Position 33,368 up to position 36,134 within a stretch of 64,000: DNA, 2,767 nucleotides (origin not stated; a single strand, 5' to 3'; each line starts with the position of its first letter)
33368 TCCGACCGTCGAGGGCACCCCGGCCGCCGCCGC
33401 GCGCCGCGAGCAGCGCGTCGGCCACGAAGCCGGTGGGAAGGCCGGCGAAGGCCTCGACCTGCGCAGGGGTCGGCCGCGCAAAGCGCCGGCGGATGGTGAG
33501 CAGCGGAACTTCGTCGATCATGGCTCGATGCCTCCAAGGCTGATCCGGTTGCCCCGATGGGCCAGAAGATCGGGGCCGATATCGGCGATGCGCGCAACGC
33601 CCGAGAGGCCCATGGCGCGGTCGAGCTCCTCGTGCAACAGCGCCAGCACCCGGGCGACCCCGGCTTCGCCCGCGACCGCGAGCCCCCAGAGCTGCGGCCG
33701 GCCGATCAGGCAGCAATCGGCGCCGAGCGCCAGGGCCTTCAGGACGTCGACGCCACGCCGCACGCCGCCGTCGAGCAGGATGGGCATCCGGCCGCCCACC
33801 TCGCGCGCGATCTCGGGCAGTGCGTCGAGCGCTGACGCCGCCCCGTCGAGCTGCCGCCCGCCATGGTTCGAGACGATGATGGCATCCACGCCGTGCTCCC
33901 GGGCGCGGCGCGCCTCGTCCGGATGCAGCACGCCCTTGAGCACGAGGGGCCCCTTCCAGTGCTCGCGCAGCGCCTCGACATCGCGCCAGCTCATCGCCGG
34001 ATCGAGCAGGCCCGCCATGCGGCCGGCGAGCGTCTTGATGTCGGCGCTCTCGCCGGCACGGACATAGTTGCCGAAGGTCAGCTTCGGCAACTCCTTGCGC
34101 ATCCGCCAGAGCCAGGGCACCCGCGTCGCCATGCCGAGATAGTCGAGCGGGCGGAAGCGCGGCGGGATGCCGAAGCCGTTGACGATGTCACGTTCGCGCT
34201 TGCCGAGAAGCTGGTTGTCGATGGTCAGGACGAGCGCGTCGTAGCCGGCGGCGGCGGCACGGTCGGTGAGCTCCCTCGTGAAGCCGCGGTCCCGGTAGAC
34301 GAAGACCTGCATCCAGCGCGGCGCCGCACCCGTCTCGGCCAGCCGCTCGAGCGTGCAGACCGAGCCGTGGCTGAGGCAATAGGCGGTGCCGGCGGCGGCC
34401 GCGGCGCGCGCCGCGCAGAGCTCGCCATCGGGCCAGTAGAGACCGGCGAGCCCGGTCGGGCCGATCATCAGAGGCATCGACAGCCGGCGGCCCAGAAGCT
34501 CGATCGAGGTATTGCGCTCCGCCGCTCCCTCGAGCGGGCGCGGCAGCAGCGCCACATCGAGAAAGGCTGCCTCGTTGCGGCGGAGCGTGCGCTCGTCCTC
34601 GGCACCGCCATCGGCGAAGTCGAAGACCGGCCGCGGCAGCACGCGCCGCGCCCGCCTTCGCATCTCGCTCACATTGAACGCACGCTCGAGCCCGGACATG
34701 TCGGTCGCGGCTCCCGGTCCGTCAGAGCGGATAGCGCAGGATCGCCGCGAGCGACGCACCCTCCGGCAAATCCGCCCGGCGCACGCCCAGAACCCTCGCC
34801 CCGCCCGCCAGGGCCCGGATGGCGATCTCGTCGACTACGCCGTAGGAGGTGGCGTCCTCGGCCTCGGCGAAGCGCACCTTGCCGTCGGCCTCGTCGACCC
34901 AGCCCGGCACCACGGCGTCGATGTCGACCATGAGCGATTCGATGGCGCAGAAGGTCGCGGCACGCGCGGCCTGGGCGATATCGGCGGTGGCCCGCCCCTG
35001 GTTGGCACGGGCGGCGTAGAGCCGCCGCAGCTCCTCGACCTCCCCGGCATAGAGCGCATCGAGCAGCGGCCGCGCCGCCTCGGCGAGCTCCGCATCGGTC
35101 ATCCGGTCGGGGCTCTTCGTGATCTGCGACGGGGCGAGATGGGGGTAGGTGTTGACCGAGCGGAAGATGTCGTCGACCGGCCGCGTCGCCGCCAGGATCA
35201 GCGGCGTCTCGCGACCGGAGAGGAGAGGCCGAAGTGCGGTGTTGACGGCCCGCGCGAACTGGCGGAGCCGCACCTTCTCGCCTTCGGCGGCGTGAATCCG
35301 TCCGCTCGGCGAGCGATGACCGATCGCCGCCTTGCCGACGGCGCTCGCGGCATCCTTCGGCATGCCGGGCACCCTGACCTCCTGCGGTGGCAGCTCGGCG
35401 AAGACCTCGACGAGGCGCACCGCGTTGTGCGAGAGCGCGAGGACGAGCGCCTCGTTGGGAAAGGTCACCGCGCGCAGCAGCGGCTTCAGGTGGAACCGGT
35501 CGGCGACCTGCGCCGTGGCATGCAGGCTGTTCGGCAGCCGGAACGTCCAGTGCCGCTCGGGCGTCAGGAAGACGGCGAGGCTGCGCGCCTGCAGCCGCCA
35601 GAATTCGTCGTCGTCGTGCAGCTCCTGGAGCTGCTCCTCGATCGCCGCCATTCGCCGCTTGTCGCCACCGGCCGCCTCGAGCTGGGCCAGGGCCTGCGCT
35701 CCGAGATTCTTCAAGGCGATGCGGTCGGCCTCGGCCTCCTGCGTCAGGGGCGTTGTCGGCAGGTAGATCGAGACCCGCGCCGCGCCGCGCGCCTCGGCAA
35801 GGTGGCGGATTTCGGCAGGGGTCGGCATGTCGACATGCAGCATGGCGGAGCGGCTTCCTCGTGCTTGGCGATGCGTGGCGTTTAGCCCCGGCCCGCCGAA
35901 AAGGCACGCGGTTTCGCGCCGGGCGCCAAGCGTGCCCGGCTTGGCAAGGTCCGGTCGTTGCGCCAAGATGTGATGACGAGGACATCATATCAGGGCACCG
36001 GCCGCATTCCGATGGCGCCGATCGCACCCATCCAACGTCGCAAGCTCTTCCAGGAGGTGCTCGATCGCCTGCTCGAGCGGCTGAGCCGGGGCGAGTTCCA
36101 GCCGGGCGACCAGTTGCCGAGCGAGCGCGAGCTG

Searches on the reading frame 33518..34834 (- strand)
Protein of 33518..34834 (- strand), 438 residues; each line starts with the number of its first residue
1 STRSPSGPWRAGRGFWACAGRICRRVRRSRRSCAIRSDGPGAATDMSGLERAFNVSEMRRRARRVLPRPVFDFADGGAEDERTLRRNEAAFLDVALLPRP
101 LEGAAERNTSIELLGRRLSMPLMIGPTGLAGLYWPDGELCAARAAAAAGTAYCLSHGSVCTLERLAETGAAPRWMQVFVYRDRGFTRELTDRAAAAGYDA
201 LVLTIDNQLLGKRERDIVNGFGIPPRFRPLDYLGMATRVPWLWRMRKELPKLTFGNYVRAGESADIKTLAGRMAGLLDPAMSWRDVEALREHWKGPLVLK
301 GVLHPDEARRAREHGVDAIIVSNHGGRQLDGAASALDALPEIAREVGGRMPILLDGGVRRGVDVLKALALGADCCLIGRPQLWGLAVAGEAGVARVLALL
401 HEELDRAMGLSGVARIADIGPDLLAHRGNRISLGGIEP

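Call 8: search_protein_families(library=pfam, proteins=[window:33518-34834:-])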
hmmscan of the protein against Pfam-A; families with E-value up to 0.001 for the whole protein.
window:33518-34834:- (438 aa): 3 families
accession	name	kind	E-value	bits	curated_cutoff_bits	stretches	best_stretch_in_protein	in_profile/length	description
PF01070.24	FMN_dh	-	5.9e-134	447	24.9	1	62-425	1-349/350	FMN-dependent dehydrogenase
PF00478.31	IMPDH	-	1.9e-05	24.3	25.6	1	334-379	194-237/345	IMP dehydrogenase / GMP reductase domain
PF01645.23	Glu_synthase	-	0.0005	19.8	20.4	1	345-382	271-308/369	Conserved region in glutamate synthase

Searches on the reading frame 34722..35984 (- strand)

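Call 8: search_protein_families(library=pfam, proteins=[window:34722-35984:-])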
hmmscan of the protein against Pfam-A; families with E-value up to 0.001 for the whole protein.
window:34722-35984:- (420 aa): 5 families
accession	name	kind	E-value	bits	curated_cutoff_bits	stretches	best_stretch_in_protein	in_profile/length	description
PF18855.6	baeRF_family11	-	1.8e-56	190.8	27.2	1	176-313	1-138/139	Bacterial archaeo-eukaryotic release factor family 11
PF18851.6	baeRF_family8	-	1.2e-53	181.2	27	1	176-315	1-140/141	Bacterial archaeo-eukaryotic release factor family 8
PF18845.6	baeRF_family3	-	5.6e-24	85.8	31.5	1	180-344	3-165/168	Bacterial archaeo-eukaryotic release factor family 3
PF18848.6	baeRF_family6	-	2.5e-19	70.5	27.5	1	179-309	3-148/149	Bacterial archaeo-eukaryotic release factor family 6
PF18849.6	baeRF_family7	-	3e-12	47.3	27.2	1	228-308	62-142/144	Bacterial archaeo-eukaryotic release factor family 7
